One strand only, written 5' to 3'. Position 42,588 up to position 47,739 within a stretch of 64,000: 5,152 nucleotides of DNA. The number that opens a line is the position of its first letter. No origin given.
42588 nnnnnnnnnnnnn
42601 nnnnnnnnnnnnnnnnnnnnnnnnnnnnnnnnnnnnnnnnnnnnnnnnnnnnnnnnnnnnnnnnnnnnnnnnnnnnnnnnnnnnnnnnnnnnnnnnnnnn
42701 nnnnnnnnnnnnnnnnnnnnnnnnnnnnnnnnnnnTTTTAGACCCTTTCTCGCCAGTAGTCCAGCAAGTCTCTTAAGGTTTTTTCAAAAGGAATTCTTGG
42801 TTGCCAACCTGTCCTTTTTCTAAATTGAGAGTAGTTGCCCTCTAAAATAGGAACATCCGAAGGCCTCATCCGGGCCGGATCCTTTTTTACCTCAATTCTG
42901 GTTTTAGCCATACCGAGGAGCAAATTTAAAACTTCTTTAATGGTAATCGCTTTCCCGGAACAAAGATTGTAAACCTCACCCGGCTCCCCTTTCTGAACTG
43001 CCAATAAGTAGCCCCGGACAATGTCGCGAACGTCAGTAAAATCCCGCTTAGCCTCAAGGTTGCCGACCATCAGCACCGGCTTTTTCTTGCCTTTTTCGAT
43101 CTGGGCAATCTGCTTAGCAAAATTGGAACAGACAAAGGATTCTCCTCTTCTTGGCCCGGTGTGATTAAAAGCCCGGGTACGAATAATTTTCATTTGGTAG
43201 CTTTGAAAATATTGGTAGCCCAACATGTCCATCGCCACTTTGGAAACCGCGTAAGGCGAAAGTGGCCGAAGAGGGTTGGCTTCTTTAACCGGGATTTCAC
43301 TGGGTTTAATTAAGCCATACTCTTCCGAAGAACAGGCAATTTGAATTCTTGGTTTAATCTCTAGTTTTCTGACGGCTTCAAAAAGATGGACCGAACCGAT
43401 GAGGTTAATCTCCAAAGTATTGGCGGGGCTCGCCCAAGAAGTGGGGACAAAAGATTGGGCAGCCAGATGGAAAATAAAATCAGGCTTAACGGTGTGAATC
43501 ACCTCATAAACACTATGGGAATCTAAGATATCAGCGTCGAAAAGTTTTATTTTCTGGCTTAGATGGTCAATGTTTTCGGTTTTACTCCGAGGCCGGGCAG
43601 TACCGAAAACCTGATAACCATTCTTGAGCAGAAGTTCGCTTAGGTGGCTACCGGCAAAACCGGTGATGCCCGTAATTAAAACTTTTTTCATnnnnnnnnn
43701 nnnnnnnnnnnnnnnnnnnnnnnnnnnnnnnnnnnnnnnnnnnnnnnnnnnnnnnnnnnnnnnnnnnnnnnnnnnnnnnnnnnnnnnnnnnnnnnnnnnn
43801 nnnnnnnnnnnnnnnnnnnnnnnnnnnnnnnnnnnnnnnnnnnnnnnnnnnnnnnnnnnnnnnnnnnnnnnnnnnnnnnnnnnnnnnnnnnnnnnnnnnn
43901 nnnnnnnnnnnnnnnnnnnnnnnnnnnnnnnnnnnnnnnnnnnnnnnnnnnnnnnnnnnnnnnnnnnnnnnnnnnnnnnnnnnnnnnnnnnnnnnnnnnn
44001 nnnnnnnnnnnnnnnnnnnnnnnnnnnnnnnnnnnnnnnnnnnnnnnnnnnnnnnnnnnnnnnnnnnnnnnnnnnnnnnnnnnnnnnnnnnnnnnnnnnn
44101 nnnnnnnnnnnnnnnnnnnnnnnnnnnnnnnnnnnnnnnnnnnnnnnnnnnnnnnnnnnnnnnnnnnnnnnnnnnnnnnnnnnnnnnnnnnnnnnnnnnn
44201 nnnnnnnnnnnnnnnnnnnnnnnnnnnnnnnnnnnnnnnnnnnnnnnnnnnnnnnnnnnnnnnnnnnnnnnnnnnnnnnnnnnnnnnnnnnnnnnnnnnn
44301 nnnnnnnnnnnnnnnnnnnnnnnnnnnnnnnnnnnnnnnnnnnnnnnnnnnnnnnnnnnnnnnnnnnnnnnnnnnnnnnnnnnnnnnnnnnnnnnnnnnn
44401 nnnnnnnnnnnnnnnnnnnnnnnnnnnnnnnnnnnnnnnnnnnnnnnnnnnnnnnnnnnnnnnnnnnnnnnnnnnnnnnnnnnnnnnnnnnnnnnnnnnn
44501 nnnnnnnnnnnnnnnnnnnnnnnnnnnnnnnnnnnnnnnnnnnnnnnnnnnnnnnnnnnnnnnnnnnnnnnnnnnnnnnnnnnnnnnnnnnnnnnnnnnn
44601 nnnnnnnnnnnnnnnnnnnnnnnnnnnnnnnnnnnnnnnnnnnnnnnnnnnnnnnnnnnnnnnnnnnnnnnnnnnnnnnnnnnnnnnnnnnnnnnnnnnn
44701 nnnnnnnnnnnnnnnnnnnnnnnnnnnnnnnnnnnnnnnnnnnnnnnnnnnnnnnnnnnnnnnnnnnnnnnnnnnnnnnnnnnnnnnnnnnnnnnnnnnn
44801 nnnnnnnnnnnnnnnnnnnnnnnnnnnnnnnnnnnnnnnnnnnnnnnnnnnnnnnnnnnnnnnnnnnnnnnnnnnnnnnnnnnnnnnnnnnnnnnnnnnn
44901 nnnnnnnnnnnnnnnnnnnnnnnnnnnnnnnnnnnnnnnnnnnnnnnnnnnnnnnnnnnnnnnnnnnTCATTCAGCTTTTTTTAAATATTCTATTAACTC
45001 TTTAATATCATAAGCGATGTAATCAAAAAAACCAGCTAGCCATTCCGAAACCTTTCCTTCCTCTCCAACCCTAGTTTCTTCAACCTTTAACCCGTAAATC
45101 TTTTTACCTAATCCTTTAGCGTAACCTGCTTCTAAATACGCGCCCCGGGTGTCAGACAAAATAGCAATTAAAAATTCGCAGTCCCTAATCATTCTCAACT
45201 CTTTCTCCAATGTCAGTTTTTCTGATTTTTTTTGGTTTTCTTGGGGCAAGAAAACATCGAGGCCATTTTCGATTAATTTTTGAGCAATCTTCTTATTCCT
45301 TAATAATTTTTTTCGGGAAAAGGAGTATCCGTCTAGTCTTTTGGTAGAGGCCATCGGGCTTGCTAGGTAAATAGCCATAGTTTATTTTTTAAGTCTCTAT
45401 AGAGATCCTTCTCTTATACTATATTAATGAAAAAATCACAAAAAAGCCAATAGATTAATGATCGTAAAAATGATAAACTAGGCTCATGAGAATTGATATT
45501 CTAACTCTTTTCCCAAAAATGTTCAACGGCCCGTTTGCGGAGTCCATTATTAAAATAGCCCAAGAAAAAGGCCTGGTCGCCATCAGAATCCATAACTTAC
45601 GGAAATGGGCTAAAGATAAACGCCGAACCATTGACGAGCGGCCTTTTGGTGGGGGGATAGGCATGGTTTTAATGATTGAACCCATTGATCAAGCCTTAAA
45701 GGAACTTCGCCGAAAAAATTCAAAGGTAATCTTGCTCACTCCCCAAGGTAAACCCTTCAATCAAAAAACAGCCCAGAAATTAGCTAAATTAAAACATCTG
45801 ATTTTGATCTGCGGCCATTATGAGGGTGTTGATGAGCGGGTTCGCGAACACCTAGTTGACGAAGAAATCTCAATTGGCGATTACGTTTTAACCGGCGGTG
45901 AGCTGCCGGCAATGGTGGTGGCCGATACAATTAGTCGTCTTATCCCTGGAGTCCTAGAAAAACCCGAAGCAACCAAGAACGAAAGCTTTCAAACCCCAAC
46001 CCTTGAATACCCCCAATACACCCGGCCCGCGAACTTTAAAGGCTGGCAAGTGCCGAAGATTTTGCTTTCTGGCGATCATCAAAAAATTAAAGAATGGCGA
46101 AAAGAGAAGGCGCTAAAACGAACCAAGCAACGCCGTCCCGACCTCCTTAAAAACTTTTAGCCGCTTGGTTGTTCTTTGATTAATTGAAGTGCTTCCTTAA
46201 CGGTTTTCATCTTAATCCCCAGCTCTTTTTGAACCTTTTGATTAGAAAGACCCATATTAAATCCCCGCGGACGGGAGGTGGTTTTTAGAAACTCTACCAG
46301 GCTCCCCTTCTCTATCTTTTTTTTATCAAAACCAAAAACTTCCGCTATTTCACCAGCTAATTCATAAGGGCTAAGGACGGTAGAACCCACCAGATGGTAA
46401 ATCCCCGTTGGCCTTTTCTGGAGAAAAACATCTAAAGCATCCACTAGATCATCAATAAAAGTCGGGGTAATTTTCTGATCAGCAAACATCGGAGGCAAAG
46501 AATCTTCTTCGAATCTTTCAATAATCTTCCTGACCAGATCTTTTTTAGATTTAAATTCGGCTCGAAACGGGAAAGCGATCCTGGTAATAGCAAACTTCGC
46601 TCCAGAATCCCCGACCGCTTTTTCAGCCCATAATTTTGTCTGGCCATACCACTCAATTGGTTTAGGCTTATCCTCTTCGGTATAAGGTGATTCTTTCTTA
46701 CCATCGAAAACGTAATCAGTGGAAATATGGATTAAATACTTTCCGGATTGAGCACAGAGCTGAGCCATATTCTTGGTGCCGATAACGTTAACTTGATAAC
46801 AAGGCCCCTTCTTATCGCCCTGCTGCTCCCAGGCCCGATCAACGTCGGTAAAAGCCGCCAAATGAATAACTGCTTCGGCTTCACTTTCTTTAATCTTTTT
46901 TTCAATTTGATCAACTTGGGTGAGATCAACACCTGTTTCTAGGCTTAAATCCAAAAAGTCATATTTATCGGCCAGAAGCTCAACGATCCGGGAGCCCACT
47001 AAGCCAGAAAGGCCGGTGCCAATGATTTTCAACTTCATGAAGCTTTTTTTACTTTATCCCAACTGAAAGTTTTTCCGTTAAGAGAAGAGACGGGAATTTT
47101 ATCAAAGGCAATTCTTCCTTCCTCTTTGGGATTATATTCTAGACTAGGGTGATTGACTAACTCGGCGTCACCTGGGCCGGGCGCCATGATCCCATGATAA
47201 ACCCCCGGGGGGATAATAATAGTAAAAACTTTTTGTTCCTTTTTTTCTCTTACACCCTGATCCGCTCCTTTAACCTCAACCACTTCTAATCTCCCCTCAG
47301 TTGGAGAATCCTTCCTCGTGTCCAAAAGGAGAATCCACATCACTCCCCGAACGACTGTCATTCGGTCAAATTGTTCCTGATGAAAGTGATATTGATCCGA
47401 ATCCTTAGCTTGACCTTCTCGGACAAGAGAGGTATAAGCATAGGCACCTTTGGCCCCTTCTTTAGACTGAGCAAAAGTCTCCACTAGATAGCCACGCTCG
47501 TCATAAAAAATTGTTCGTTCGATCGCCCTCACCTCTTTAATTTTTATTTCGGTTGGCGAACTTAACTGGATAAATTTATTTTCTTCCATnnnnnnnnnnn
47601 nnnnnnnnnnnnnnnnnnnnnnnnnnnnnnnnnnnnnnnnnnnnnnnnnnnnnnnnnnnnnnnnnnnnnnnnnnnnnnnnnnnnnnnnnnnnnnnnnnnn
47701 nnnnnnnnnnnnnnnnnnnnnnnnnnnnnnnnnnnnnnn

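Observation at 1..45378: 45-kb single-strand supercluster of lipid-carrier-dependent (GT-C type) glycosylation machinery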

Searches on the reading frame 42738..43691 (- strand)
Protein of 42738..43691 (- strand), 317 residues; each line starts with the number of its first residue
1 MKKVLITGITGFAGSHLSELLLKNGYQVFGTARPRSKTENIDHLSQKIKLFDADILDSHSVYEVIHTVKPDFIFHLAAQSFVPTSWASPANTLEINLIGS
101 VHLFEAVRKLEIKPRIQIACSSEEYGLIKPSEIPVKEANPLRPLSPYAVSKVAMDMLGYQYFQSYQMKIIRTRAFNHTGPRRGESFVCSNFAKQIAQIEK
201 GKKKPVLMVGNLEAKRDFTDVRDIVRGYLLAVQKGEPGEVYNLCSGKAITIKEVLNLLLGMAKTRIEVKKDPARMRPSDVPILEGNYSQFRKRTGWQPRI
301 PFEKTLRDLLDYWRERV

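Call 6: search_protein_families(library=pfam, proteins=[window:42738-43691:-], max_evalue=0.01)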
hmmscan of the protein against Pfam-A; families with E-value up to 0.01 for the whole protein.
window:42738-43691:- (317 aa): 9 families
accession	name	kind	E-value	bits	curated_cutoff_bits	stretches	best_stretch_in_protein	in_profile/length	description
PF16363.11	GDP_Man_Dehyd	-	1.2e-86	291.6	27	1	5-308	1-331/332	GDP-mannose 4,6 dehydratase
PF01370.27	Epimerase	-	4.1e-61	206.9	20.9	1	4-244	1-240/240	NAD dependent epimerase/dehydratase family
PF02719.21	Polysacc_synt_2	-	1.2e-12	48.1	20.2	1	4-118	1-126/293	Polysaccharide biosynthesis protein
PF04321.23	RmlD_sub_bind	-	5.9e-11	42.4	27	1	3-174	2-150/287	RmlD substrate binding domain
PF05368.20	NmrA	-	9.9e-05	22.5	27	1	2-70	3-72/298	NmrA-like family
PF01073.25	3Beta_HSD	-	0.00012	21.7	22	1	5-114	1-110/280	3-beta hydroxysteroid dehydrogenase/isomerase family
PF07993.18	NAD_binding_4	-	0.00096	18.8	20.1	0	6-51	1-49/258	Male sterility protein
PF13460.12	NAD_binding_10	-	0.001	19.4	27.2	1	8-68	1-61/184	NAD(P)H-binding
PF00106.31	adh_short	-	0.0011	18.9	26.6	0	2-70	1-73/195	short chain dehydrogenase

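Call 42: search_protein_families(library=ncbifam, proteins=[window:42738-43691:-], max_evalue=0.0001)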
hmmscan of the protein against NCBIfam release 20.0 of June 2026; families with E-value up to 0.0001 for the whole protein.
window:42738-43691:- (317 aa): 30 families (the best 25 are shown)
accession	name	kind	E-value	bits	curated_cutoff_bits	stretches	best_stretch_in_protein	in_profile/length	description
TIGR01472.1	gmd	equivalog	8.6e-58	196.1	415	1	2-312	1-337/342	GDP-mannose 4,6-dehydratase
TIGR04180.1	EDH_00030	hypoth_equivalog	8e-52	176.1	475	1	4-299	1-295/297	NAD-dependent 4,6-dehydratase LegB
TIGR01181.1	dTDP_gluc_dehyt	equivalog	4.8e-41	140.9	365.1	1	3-314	1-312/321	dTDP-glucose 4,6-dehydratase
TIGR02622.1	CDP_4_6_dhtase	equivalog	9.3e-37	127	278.45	1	2-315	5-332/352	CDP-glucose 4,6-dehydratase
TIGR01179.1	galE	equivalog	2.6e-35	121.8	262.3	1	3-311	1-323/332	UDP-glucose 4-epimerase GalE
NF007582.0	PRK10217.1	equivalog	3.2e-21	75.8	698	1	1-246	1-254/355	dTDP-glucose 4,6-dehydratase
NF007490.0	PRK10084.1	subfamily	2e-19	69.8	649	1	3-310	2-331/361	dTDP-glucose 4,6-dehydratase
TIGR03466.1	HpnA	hypoth_equivalog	5.7e-19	68.2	367.65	1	3-268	2-252/327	hopanoid-associated sugar epimerase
TIGR02197.1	heptose_epim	equivalog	1.7e-18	66.8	274.6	1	4-306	1-306/316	ADP-glyceromanno-heptose 6-epimerase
NF007956.0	PRK10675.1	subfamily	7.4e-18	64.8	394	1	3-297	2-313/338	UDP-glucose 4-epimerase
NF011728.1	PRK15181.1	equivalog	3.4e-17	62.5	760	1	2-258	16-278/348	Vi polysaccharide biosynthesis UDP-N-acetylglucosaminuronic acid C-4 epimerase TviC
NF008872.0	PRK11908.1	equivalog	1e-16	60.9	294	1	1-315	1-337/349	bifunctional UDP-4-keto-pentose/UDP-xylose synthase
NF052578.1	StrlDmthSdmBMthl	equivalog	4.5e-15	56.2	600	1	4-260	3-243/328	sterol demethylase protein SdmB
NF005998.1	PRK08125.1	equivalog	9.5e-14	50.7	777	1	2-251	316-565/649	bifunctional UDP-4-amino-4-deoxy-L-arabinose formyltransferase/UDP-glucuronic acid oxidase ArnA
NF043036.1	ErythonDh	equivalog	1.1e-13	51.1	325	1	3-161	2-163/321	D-erythronate dehydrogenase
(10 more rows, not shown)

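Call 58: search_solved_structures(query=window:42738-43691:-, max_evalue=1e-20)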
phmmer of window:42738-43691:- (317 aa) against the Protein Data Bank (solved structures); distinct sequences matched with E-value up to 1e-20: 29.
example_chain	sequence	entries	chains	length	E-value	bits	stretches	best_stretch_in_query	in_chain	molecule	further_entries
2pk3_A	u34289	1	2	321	3.1e-91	309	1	3-315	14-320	GDP-6-deoxy-D-lyxo-4-hexulose reductase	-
7us5_A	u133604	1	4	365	2e-60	207.9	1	2-316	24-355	GDP-D-GLYCERO-D-MANNO-HEPTOSE 4,6-DEHYDRATASE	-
6x3b_A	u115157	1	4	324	6.8e-56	193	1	56-317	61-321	GDP-6-deoxy-D-mannose reductase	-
1db3_A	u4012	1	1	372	3e-46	161.3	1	2-258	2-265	GDP-MANNOSE 4,6-DEHYDRATASE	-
7kf3_A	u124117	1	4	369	4.7e-46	160.7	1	2-258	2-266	GDP-mannose 4,6-dehydratase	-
1rpn_A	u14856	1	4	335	3.5e-45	157.8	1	3-311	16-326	GDP-mannose 4,6-dehydratase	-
5uzh_A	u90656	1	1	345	1.6e-44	155.6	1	2-310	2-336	NafoA.00085.b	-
2z1m_A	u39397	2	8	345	1.7e-44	155.6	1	2-258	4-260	GDP-D-mannose dehydratase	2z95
1n7g_A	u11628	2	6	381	3.6e-44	154.5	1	3-311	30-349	GDP-D-mannose-4,6-dehydratase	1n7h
4lw8_A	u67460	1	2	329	7.7e-44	153.4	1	3-314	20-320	Putative epimerase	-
6gpj_A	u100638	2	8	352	2.1e-42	148.7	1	4-310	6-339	GDP-mannose 4,6 dehydratase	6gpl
1t2a_A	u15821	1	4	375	2.9e-42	148.3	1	4-310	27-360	GDP-mannose 4,6 dehydratase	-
5in4_A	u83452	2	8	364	2.9e-42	148.3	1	4-310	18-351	GDP-mannose 4,6 dehydratase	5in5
6q94_B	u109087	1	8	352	5.1e-42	147.4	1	4-310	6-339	GDP-mannose 4,6 dehydratase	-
6gpk_A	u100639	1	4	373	6.5e-42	147.1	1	4-310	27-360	GDP-mannose 4,6 dehydratase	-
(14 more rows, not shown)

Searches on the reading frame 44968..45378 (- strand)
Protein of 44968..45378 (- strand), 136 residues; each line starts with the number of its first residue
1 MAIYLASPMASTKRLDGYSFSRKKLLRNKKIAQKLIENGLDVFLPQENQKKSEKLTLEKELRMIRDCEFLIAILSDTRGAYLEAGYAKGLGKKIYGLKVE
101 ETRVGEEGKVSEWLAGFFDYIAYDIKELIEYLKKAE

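Call 6: search_protein_families(library=pfam, proteins=[window:44968-45378:-], max_evalue=0.01)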
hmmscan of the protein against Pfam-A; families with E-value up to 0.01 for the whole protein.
window:44968-45378:- (136 aa): 4 families
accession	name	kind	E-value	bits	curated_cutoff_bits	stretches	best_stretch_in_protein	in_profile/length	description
PF05014.21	Nuc_deoxyrib_tr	-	7e-12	46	28.8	1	18-103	7-102/117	Nucleoside 2-deoxyribosyltransferase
PF15891.11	Nuc_deoxyri_tr2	-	1.5e-05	25.7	30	1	20-97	11-101/105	Nucleoside 2-deoxyribosyltransferase like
PF14359.12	DUF4406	-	0.0014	19.5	22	1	1-94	1-89/91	Domain of unknown function (DUF4406)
PF13676.11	TIR_2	-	0.0046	17.9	28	1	20-77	5-61/122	TIR domain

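Call 42: search_protein_families(library=ncbifam, proteins=[window:44968-45378:-], max_evalue=0.0001)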
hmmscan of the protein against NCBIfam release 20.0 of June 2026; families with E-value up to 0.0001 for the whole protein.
window:44968-45378:- (136 aa): 0 families

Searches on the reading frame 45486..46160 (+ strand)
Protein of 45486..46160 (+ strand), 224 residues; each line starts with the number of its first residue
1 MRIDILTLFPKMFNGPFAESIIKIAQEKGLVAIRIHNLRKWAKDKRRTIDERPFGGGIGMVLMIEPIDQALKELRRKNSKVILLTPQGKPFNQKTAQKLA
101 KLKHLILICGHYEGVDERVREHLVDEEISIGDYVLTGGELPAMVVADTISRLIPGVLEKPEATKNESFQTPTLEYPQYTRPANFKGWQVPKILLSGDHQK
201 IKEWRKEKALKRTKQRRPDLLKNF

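Call 6: search_protein_families(library=pfam, proteins=[window:45486-46160:+], max_evalue=0.01)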
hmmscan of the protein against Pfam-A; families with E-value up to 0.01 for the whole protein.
window:45486-46160:+ (224 aa): 2 families
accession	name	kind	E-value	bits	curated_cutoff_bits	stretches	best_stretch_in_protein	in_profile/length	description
PF01746.26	tRNA_m1G_MT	-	1.4e-68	230.9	27.3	1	25-218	4-195/195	tRNA (Guanine-1)-methyltransferase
PF03587.19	EMG1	-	0.0025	17.8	28.2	0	64-137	121-185/197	EMG1/NEP1 methyltransferase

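Call 11: find_encoding_contigs(protein=window:45486-46160:+, flank=10000, max_places=6)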
Protein window:45486-46160:+ (224 aa): 1 contig read that carries it; 1 place shown.
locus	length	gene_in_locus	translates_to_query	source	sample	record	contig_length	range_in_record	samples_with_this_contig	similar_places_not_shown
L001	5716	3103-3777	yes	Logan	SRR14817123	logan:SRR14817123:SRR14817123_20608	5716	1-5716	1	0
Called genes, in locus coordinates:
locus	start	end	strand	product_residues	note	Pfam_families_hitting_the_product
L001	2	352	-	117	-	?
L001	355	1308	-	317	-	PF01370:Epimerase, PF02719:Polysacc_synt_2, PF04321:RmlD_sub_bind, PF16363:GDP_Man_Dehyd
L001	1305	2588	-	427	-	PF00070:Pyr_redox (faint), PF02737:3HCDH_N (faint), PF03446:NAD_binding_2 (weak), PF03721:UDPG_MGDP_dh_N, PF00984:UDPG_MGDP_dh, PF03720:UDPG_MGDP_dh_C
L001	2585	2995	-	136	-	PF05014:Nuc_deoxyrib_tr, PF15891:Nuc_deoxyri_tr2 (weak)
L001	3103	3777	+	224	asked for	PF01746:tRNA_m1G_MT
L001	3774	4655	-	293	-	PF01370:Epimerase, PF04321:RmlD_sub_bind, PF16363:GDP_Man_Dehyd, PF01073:3Beta_HSD, PF02719:Polysacc_synt_2 (weak), PF07993:NAD_binding_4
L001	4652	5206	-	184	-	PF00908:dTDP_sugar_isom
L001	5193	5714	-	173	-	?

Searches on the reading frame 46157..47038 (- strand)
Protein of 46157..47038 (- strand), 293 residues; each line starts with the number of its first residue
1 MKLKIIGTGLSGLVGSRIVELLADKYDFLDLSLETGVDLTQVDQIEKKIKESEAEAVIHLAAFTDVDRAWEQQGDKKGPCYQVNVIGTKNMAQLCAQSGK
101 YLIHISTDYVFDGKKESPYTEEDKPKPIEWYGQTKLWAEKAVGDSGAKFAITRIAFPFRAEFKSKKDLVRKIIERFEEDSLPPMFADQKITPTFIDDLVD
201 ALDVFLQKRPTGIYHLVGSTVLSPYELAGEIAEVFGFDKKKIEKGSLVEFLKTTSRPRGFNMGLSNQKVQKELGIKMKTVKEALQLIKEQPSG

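Call 6: search_protein_families(library=pfam, proteins=[window:46157-47038:-], max_evalue=0.01)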
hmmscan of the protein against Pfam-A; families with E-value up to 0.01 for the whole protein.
window:46157-47038:- (293 aa): 6 families
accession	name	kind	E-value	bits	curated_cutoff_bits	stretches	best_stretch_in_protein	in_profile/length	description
PF04321.23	RmlD_sub_bind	-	3.4e-58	197.4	27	1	4-287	2-281/287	RmlD substrate binding domain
PF01370.27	Epimerase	-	2.4e-20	73.4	20.9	1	8-208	4-227/240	NAD dependent epimerase/dehydratase family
PF16363.11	GDP_Man_Dehyd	-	4.1e-16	59.8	27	1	37-279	59-323/332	GDP-mannose 4,6 dehydratase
PF07993.18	NAD_binding_4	-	1.6e-10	41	20.1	1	52-155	87-205/258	Male sterility protein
PF01073.25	3Beta_HSD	-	9.6e-10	38.4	22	1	37-144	52-159/280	3-beta hydroxysteroid dehydrogenase/isomerase family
PF02719.21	Polysacc_synt_2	-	1.8e-06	27.8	20.2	1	38-142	62-149/293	Polysaccharide biosynthesis protein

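Call 42: search_protein_families(library=ncbifam, proteins=[window:46157-47038:-], max_evalue=0.0001)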
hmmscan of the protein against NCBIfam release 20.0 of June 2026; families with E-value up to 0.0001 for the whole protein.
window:46157-47038:- (293 aa): 9 families
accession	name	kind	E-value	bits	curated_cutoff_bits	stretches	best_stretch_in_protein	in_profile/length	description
TIGR01214.1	rmlD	equivalog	7.6e-59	199.1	224.05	1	4-285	1-279/285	dTDP-4-dehydrorhamnose reductase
NF007440.0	PRK09987.1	equivalog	1.1e-20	74.2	308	1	32-229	33-228/299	dTDP-4-dehydrorhamnose reductase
TIGR01181.1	dTDP_gluc_dehyt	equivalog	3.5e-13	49.3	365.1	1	37-281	57-301/321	dTDP-glucose 4,6-dehydratase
TIGR01179.1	galE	equivalog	4e-13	48.9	262.3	1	37-145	54-159/332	UDP-glucose 4-epimerase GalE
TIGR02197.1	heptose_epim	equivalog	1.8e-07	30.7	274.6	1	22-145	32-152/316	ADP-glyceromanno-heptose 6-epimerase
TIGR02622.1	CDP_4_6_dhtase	equivalog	3.7e-06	26.3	278.45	1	36-135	60-158/352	CDP-glucose 4,6-dehydratase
NF042423.1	oxyalk_red_Shew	equivalog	5e-06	25.8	580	1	36-184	50-198/331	2-alkyl-3-oxoalkanoate reductase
TIGR03466.1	HpnA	hypoth_equivalog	2.5e-05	23.3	367.65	0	27-145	39-155/327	hopanoid-associated sugar epimerase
TIGR01746.1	Thioester-redct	subfamily_domain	2.6e-05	23.6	213.35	1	82-237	110-282/371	thioester reductase domain-containing protein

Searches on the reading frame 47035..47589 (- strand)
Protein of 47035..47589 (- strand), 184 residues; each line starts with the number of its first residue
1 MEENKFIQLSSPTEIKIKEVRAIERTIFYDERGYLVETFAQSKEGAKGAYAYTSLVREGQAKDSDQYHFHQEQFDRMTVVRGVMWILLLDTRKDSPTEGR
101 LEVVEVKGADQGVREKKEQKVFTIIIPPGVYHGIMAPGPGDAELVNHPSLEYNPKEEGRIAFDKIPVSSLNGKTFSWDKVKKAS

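Call 6: search_protein_families(library=pfam, proteins=[window:47035-47589:-], max_evalue=0.01)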
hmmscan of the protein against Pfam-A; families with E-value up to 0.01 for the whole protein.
window:47035-47589:- (184 aa): 2 families
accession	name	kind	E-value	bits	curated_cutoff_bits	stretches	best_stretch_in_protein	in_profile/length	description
PF00908.23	dTDP_sugar_isom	-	5e-12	46.3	27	1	15-163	2-144/168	dTDP-4-dehydrorhamnose 3,5-epimerase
PF14667.12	Polysacc_synt_C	-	0.00085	19.9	28.7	1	30-95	3-61/111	Polysaccharide biosynthesis C-terminal domain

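Call 42: search_protein_families(library=ncbifam, proteins=[window:47035-47589:-], max_evalue=0.0001)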
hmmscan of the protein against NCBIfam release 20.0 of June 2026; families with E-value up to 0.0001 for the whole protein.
window:47035-47589:- (184 aa): 1 family
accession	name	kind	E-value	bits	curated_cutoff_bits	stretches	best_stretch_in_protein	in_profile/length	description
TIGR01221.1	rmlC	equivalog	4e-08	33.3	155.75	1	14-163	4-146/176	dTDP-4-dehydrorhamnose 3,5-epimerase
